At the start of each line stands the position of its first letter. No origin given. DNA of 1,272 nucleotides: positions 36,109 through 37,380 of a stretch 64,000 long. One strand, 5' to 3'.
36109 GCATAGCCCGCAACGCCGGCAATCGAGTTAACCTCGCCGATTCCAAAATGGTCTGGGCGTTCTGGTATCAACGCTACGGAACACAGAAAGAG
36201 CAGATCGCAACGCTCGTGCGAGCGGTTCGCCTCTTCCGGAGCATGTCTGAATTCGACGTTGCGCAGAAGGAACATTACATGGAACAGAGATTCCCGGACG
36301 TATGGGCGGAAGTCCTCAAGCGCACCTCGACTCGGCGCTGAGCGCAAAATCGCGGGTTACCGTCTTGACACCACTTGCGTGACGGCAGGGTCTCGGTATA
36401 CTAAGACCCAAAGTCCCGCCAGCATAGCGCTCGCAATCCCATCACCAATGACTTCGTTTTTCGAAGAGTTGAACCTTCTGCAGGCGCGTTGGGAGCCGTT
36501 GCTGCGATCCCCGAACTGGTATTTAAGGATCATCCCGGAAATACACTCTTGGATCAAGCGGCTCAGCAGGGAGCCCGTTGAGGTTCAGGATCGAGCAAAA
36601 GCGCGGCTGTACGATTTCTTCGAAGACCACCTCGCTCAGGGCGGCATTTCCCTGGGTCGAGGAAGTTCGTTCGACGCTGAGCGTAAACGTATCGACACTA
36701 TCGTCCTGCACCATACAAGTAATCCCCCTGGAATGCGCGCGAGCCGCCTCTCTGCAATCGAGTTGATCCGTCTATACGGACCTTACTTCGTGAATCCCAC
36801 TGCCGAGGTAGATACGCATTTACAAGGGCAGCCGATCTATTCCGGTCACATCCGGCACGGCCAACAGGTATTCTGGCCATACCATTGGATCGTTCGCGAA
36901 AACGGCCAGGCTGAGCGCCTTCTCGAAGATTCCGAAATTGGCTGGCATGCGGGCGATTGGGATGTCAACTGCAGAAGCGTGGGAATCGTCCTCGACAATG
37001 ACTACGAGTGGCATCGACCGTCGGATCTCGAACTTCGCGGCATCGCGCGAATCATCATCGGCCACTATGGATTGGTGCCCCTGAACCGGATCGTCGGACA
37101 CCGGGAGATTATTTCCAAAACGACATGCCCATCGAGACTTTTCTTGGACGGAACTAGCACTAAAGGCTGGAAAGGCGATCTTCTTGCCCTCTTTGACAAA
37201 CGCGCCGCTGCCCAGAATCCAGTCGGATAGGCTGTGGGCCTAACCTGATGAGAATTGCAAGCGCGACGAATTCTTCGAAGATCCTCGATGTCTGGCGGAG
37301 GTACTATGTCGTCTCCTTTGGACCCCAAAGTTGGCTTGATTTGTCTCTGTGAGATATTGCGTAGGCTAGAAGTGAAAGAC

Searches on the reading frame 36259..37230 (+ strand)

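Call 74: search_protein_families(library=pfam, proteins=[window:36259-37230:+], max_evalue=0.01)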
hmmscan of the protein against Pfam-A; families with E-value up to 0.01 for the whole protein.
window:36259-37230:+ (323 aa): 1 family
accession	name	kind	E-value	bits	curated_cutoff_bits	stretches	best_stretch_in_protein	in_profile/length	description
PF01510.30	Amidase_2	-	2.3e-18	67.3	26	1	142-292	2-130/131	N-acetylmuramoyl-L-alanine amidase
